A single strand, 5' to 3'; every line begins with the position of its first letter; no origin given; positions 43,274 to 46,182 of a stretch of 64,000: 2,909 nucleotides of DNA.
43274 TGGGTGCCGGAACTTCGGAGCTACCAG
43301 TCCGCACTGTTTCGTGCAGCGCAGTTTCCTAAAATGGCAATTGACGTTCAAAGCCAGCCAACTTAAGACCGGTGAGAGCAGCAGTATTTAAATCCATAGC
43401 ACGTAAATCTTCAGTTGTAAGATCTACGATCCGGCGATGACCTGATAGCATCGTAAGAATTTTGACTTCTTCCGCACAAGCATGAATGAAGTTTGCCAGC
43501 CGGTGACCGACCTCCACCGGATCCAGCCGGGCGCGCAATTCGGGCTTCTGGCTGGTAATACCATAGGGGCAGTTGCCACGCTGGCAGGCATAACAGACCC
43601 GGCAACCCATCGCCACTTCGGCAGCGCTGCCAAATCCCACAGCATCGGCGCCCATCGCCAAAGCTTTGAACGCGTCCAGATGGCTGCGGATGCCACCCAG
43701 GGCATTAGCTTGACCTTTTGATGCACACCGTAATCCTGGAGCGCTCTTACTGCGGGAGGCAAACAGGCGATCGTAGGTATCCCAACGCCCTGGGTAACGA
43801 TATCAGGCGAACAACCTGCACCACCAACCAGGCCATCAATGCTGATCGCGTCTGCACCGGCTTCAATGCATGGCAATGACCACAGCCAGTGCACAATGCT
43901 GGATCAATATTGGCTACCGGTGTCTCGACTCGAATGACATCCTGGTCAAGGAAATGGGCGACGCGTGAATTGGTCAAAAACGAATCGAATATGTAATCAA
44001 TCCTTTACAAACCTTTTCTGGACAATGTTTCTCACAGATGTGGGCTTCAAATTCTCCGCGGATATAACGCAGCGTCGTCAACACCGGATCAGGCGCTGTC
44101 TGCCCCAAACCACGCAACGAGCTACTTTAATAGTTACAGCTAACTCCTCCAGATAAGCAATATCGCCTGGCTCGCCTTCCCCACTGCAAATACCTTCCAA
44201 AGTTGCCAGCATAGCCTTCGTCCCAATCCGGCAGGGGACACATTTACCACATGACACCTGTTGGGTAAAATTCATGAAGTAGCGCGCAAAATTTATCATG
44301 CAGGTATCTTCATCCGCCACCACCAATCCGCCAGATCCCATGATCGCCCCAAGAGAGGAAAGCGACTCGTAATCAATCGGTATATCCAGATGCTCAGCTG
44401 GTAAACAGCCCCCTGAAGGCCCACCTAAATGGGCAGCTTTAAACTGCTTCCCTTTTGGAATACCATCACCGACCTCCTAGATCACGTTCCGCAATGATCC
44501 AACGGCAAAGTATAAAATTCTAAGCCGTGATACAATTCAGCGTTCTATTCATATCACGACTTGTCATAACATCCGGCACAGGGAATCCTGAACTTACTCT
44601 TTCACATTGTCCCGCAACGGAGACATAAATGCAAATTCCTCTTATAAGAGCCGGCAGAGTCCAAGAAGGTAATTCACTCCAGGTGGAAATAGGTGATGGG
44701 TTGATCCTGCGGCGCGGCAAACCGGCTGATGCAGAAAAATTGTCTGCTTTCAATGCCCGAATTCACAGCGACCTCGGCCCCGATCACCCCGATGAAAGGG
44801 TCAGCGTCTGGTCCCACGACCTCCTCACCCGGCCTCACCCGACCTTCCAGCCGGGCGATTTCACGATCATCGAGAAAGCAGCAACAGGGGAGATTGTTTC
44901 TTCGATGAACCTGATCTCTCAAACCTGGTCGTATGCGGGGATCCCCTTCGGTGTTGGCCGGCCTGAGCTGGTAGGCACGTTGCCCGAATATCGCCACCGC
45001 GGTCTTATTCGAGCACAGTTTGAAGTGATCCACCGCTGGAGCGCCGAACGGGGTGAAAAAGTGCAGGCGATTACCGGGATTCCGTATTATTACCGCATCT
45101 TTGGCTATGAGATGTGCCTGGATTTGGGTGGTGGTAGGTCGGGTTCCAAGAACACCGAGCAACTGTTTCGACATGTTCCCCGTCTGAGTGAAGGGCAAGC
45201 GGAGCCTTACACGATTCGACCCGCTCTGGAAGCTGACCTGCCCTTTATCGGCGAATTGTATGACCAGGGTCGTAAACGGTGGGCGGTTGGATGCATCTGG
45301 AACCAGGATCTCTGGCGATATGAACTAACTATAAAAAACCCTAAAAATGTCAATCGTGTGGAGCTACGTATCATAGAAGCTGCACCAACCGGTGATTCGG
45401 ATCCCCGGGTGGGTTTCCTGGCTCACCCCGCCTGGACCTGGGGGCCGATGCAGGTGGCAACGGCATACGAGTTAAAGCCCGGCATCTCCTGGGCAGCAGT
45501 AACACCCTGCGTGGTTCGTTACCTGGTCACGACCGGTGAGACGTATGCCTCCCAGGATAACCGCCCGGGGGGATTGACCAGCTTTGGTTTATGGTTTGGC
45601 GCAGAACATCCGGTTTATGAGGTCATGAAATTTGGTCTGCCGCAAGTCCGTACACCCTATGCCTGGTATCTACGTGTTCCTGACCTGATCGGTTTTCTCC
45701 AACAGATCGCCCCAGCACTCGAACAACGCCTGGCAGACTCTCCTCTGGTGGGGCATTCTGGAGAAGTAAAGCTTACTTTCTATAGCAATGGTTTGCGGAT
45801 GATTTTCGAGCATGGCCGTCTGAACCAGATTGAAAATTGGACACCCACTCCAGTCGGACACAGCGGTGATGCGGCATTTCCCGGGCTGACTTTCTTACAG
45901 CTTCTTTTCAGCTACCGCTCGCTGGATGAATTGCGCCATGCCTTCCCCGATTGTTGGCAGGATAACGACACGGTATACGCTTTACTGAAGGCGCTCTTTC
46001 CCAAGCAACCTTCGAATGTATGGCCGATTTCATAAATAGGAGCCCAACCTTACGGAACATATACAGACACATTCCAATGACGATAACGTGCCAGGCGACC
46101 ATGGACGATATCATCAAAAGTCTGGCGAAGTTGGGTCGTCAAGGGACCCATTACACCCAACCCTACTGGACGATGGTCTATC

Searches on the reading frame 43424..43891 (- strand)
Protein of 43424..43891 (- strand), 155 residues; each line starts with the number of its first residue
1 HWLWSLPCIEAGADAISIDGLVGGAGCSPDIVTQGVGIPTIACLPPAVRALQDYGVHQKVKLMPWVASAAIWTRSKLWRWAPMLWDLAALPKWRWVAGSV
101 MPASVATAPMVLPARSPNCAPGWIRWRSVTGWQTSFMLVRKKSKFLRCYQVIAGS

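Call 82: search_protein_families(library=pfam, proteins=[window:43424-43891:-], max_evalue=0.001)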
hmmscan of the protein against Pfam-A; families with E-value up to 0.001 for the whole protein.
window:43424-43891:- (155 aa): 1 family
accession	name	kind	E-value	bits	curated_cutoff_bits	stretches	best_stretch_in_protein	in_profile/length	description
PF01645.23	Glu_synthase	-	1.9e-10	40.9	20.4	1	9-63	225-279/369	Conserved region in glutamate synthase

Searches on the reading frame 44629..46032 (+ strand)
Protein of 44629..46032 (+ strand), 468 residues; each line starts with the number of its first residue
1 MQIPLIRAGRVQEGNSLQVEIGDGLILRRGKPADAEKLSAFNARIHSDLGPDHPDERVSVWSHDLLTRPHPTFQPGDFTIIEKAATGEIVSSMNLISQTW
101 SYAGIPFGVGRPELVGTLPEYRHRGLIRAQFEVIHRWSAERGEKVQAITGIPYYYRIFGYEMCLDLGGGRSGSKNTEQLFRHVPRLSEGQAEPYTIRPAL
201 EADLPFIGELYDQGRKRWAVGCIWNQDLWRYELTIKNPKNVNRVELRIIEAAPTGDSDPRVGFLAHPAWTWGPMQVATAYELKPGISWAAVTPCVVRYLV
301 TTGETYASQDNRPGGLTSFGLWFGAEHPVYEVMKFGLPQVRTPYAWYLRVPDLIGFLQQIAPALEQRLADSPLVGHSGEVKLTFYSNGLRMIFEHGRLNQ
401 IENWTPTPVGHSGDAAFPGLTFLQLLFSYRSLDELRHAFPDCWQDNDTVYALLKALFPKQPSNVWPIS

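Call 34: search_protein_families(library=pfam, proteins=[window:44629-46032:+], max_evalue=0.00001)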
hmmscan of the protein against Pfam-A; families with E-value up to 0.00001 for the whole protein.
window:44629-46032:+ (468 aa): 1 family
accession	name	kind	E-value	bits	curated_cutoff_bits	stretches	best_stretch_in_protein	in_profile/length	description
PF13527.13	Acetyltransf_9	-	2.6e-10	40.8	25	1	70-162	35-126/127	Acetyltransferase (GNAT) domain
